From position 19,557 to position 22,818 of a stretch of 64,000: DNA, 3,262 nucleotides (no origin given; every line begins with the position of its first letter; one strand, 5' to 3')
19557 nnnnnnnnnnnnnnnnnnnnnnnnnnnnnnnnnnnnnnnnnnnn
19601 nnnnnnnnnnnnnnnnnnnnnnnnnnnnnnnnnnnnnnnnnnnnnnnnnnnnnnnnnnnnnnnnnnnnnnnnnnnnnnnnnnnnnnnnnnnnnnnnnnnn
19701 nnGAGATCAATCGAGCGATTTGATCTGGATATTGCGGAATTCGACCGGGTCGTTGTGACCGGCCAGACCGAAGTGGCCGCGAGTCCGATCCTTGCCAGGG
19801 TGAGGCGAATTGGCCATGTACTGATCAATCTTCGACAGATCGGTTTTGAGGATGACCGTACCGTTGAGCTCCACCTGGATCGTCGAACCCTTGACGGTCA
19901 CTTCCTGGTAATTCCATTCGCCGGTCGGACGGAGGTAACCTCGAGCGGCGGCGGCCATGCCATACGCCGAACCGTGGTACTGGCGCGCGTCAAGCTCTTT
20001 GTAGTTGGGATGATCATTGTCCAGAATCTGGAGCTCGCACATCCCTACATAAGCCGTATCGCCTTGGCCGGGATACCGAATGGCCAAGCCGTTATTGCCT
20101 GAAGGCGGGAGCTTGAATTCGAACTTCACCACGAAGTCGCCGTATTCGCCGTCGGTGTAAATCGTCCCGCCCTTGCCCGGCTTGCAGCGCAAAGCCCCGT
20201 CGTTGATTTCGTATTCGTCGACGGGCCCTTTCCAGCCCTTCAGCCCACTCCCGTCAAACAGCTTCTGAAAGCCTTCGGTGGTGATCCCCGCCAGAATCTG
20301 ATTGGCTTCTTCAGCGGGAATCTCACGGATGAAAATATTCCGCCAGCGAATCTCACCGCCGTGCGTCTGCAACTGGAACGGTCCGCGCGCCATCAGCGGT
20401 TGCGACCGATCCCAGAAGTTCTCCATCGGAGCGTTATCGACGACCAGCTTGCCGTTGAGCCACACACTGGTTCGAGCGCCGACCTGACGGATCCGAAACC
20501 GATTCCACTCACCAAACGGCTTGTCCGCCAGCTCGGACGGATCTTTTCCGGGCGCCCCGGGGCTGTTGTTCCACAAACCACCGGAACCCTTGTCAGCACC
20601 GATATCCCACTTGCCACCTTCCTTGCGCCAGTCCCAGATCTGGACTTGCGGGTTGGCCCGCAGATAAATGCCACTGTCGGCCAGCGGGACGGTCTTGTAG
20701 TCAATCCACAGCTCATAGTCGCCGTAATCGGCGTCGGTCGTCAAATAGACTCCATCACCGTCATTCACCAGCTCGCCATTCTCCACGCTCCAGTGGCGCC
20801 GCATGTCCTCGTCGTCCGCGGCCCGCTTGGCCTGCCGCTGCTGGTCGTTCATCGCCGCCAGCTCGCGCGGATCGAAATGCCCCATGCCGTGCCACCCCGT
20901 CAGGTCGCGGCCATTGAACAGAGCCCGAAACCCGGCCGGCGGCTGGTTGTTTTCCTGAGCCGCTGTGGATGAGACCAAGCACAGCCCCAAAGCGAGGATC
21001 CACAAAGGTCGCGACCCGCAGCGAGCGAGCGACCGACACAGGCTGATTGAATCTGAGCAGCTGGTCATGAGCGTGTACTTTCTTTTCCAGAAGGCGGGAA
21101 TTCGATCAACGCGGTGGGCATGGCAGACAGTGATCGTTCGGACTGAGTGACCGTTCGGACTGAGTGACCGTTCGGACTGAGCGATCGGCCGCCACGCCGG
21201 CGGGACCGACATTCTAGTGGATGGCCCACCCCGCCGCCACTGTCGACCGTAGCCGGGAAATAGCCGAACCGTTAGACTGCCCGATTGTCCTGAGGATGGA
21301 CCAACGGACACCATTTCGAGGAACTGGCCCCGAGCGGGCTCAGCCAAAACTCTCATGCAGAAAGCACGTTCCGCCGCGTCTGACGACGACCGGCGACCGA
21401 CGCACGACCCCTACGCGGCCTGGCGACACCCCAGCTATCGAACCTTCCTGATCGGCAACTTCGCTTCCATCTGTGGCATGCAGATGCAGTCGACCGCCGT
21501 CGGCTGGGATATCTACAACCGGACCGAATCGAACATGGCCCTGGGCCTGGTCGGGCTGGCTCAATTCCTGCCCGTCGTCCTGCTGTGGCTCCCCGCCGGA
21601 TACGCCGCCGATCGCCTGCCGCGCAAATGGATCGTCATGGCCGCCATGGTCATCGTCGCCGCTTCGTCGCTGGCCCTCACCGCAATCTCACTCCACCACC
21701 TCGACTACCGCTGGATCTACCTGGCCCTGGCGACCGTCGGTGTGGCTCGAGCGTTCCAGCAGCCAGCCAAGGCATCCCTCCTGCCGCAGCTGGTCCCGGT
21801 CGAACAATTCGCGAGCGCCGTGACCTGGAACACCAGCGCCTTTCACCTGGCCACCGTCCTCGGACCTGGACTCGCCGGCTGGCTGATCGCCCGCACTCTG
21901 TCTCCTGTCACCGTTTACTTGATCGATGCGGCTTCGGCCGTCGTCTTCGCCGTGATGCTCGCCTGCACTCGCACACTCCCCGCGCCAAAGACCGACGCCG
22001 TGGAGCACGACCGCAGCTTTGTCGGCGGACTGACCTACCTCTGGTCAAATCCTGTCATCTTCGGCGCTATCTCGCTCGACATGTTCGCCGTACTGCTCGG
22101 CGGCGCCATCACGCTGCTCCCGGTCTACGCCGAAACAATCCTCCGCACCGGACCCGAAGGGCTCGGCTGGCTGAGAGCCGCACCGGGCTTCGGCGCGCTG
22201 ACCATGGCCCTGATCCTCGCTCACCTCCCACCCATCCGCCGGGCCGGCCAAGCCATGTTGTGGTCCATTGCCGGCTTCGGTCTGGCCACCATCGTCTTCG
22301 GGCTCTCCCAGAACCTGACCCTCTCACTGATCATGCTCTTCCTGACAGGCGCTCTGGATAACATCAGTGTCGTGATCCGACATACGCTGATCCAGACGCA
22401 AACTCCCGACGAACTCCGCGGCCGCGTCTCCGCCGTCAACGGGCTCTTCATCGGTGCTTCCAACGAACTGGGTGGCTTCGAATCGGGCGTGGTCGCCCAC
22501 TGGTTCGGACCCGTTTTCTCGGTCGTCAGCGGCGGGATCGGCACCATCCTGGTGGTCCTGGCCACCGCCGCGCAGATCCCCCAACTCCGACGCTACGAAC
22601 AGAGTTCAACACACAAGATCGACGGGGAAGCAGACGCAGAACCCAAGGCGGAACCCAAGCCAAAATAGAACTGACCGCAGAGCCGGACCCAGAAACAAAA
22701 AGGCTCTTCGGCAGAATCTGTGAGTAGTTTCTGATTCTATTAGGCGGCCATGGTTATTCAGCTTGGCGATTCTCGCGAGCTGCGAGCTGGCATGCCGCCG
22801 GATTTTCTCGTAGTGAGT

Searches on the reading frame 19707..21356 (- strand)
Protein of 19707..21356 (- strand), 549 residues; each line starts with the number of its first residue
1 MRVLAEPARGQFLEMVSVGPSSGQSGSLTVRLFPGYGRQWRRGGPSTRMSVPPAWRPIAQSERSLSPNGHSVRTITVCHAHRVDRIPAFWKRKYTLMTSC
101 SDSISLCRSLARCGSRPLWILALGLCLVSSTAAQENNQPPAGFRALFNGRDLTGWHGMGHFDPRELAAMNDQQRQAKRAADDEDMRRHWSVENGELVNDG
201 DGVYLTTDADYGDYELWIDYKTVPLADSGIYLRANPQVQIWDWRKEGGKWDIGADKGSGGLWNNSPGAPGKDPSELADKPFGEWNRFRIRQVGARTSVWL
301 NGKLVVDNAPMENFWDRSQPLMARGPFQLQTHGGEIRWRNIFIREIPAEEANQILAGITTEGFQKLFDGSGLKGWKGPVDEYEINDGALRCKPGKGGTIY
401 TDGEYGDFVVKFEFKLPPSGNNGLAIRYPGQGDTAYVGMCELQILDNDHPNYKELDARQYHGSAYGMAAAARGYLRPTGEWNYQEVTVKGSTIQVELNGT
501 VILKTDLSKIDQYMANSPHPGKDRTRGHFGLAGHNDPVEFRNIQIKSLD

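Call 36: search_protein_families(library=pfam, proteins=[window:19707-21356:-], max_evalue=0.001)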
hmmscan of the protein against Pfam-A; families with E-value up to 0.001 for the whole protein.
window:19707-21356:- (549 aa): 2 families
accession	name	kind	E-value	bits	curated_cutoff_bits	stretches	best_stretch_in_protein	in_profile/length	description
PF06439.18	3keto-disac_hyd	-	8.2e-82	274.2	26.8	2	362-546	1-187/187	3-keto-disaccharide hydrolase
PF20407.5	DUF1583_N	-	1.1e-06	28.9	22.9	0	479-510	89-120/150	Domain of unknown function (DUF1583_N)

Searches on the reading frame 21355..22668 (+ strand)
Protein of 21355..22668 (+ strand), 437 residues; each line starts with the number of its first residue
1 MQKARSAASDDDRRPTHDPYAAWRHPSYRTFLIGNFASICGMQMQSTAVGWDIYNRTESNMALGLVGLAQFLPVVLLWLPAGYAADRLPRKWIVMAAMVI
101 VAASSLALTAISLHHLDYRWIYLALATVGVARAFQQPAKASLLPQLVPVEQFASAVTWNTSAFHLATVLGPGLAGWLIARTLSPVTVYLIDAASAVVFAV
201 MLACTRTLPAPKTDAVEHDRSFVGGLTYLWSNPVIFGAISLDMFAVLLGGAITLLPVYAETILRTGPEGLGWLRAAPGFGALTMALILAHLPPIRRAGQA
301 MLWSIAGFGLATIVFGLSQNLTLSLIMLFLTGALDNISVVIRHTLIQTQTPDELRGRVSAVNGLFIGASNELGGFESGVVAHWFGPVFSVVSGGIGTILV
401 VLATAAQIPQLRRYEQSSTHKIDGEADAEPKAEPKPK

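Call 36: search_protein_families(library=pfam, proteins=[window:21355-22668:+], max_evalue=0.001)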
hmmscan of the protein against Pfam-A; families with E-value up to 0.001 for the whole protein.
window:21355-22668:+ (437 aa): 2 families
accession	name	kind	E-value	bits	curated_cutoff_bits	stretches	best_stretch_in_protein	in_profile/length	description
PF07690.21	MFS_1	-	2e-35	122.8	33.4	2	32-368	2-341/347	Major Facilitator Superfamily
PF05977.19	MFS_3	-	4.4e-34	118.2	27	1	19-421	3-408/524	Transmembrane secretion effector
